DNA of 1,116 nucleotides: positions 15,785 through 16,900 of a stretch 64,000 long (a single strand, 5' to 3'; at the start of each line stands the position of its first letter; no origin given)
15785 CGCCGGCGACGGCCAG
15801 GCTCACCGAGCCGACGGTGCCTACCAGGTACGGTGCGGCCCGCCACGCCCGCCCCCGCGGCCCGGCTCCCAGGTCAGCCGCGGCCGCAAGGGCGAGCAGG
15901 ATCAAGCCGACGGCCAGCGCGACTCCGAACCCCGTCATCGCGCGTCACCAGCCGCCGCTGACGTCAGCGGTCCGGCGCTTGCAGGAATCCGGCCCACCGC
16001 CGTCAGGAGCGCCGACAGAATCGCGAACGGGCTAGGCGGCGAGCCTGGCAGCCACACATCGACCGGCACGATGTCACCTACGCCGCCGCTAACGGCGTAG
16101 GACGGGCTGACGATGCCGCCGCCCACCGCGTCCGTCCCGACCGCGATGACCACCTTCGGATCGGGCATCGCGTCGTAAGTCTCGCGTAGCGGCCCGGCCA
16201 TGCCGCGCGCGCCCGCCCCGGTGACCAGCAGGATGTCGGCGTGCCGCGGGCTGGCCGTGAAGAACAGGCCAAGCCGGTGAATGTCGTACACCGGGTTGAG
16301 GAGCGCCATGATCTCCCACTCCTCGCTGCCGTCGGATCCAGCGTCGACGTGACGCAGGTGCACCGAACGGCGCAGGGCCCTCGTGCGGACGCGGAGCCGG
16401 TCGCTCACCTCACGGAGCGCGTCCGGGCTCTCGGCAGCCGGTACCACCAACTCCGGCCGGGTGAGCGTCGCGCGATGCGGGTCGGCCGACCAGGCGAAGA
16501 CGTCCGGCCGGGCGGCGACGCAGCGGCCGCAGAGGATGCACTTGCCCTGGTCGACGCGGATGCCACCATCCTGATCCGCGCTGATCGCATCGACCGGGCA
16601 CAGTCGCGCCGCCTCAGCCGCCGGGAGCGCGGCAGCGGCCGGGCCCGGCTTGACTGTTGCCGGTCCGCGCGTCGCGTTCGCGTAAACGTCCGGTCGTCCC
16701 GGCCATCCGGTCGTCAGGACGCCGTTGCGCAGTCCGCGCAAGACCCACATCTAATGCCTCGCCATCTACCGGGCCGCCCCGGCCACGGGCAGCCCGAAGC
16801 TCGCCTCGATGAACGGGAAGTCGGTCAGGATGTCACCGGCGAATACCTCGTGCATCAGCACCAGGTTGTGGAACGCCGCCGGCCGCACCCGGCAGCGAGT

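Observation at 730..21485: Two diverged, syntenic complex-I-like (Ehr-type) operons whose hydrogenase large subunits lack every Ni-Fe ligand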

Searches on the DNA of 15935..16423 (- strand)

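Call 91: search_rna_families(sources=[L163, L165, L167, L168, L162], threshold=gathering)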
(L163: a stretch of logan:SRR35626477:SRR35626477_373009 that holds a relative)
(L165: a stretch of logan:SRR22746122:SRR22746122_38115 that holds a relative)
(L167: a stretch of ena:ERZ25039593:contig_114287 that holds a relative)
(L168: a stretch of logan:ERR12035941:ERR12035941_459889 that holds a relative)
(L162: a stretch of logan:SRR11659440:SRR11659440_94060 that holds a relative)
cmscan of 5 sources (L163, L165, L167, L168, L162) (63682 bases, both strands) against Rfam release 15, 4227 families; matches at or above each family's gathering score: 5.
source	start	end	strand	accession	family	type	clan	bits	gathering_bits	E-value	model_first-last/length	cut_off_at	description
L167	4235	4294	+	RF01734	Fluoride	Cis-reg; riboswitch;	-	55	34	1.7e-12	1-64/64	no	Fluoride riboswitch aptamer (crcB RNA motif)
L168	280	339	+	RF01734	Fluoride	Cis-reg; riboswitch;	-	55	34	1.7e-12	1-64/64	no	Fluoride riboswitch aptamer (crcB RNA motif)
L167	2411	2471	+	RF01734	Fluoride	Cis-reg; riboswitch;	-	50.3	34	5.7e-11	1-64/64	no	Fluoride riboswitch aptamer (crcB RNA motif)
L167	4333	4392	+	RF01734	Fluoride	Cis-reg; riboswitch;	-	40.3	34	1e-07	1-64/64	no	Fluoride riboswitch aptamer (crcB RNA motif)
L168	378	437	+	RF01734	Fluoride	Cis-reg; riboswitch;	-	40.3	34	1e-07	1-64/64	no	Fluoride riboswitch aptamer (crcB RNA motif)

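Call 93: search_rna_families(sources=[L163, L165], threshold=evalue, max_evalue=0.5, show_alignments=3)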
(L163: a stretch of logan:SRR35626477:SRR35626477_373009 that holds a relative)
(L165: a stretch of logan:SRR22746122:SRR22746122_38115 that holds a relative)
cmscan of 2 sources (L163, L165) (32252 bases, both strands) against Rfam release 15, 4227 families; matches with E-value up to 0.5: 2.
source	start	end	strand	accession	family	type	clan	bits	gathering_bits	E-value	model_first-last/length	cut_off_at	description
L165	968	1056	-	RF01734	Fluoride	Cis-reg; riboswitch;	-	31.9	34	2.9e-05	1-64/64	no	Fluoride riboswitch aptamer (crcB RNA motif)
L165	1158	1221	+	RF01734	Fluoride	Cis-reg; riboswitch;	-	23.4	34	0.017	1-64/64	no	Fluoride riboswitch aptamer (crcB RNA motif)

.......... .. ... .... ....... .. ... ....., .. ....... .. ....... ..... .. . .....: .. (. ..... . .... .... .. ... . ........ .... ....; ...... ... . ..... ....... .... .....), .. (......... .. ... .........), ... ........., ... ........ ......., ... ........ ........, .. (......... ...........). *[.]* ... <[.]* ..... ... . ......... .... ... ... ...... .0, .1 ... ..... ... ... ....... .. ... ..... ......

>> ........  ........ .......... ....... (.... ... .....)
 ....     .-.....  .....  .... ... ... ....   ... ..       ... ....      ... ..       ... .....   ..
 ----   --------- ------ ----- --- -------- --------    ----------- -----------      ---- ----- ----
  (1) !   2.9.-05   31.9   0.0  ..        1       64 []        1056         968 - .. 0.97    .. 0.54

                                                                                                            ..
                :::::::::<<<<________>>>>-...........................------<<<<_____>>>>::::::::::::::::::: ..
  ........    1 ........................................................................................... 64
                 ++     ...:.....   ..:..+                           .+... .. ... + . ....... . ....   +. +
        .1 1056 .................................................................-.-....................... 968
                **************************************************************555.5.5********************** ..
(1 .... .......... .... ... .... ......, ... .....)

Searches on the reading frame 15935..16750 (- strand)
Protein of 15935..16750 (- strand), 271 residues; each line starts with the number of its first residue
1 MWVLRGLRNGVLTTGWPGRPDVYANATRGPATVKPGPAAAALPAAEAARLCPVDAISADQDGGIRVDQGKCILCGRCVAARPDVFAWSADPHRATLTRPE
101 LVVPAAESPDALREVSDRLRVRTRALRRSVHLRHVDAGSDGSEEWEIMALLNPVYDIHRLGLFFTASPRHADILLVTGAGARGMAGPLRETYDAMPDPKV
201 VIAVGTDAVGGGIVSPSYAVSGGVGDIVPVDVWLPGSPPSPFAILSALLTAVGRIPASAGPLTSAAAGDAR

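Call 6: search_protein_families(library=pfam, proteins=[window:15935-16750:-], max_evalue=0.01)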
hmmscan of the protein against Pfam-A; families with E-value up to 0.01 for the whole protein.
window:15935-16750:- (271 aa): 10 families
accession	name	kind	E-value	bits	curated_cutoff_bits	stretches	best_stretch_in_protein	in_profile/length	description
PF01058.29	Oxidored_q6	-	8.6e-21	74.4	27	1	144-249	5-126/128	NADH ubiquinone oxidoreductase, 20 Kd subunit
PF13370.11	Fer4_13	-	2.3e-08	35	24.5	1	66-92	1-27/58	4Fe-4S single cluster domain of Ferredoxin I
PF13459.11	Fer4_15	-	3.5e-08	34.5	22.4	1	64-90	1-27/66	4Fe-4S single cluster domain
PF00037.32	Fer4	-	5.9e-05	23.2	21.1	1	65-80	2-17/24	4Fe-4S binding domain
PF25160.1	LdpA_Fe-S-bd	-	0.00072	19.7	27.6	1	49-82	11-39/49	LdpA Fe-S cluster-binding domain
PF12837.12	Fer4_6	-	0.0023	18.2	25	1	64-80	2-18/24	4Fe-4S binding domain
PF12797.12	Fer4_2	-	0.0024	18.2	24.5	1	64-80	3-19/22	4Fe-4S binding domain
PF12838.12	Fer4_7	-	0.0049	17.7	27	1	49-80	10-47/52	4Fe-4S dicluster domain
PF13237.11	Fer4_10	-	0.0088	16.4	25.5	0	51-80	19-51/53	4Fe-4S dicluster domain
PF14697.11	Fer4_21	-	0.0093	16.5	35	0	50-82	17-52/59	4Fe-4S dicluster domain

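Call 73: search_protein_families(library=ncbifam, proteins=[window:15935-16750:-], max_evalue=0.00001)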
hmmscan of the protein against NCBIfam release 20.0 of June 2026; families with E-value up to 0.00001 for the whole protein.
window:15935-16750:- (271 aa): 13 families
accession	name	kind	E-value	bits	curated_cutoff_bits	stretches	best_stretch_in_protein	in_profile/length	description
NF005012.1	PRK06411.1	subfamily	1.1e-30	106.3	116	1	146-251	49-154/166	NADH-quinone oxidoreductase subunit NuoB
TIGR01957.1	nuoB_fam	subfamily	7.5e-28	97.3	142.7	1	146-252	32-139/145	NADH-quinone oxidoreductase subunit B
NF011391.0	PRK14816.1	equivalog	2.1e-24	86.2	283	1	146-249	67-171/196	NADH-quinone oxidoreductase subunit B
NF011394.0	PRK14819.1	equivalog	2.6e-23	82.9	312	1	146-255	46-156/264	NADH-quinone oxidoreductase subunit B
NF011390.0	PRK14815.1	equivalog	4.8e-23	81.4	281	1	146-255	48-157/183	NADH dehydrogenase subunit B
NF011395.0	PRK14820.1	equivalog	5.2e-23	81.7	263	1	146-249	48-151/180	NADH-quinone oxidoreductase subunit B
NF011393.0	PRK14818.1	equivalog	5.4e-23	81.4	255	1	146-250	46-150/173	NADH dehydrogenase subunit B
NF011389.0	PRK14814.1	equivalog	2.2e-21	76.5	285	1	147-250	49-152/186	NADH dehydrogenase subunit B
NF009808.0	PRK13292.1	equivalog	3.6e-20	71.4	1156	1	146-259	40-153/791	NADH-quinone oxidoreductase subunit B/C/D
NF011388.0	PRK14813.1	equivalog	1.8e-19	70.4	294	1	146-250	43-148/189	NADH dehydrogenase subunit B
NF011392.0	PRK14817.1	equivalog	5.4e-18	65.3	271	1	146-250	51-155/182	NADH-quinone oxidoreductase subunit B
TIGR03294.1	FrhG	equivalog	1.7e-06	27.9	245.5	0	208-251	88-140/228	coenzyme F420 hydrogenase subunit gamma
TIGR04105.1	FeFe_hydrog_B1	subfamily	2.9e-06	26.2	450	1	49-82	168-201/462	monomeric [FeFe] hydrogenase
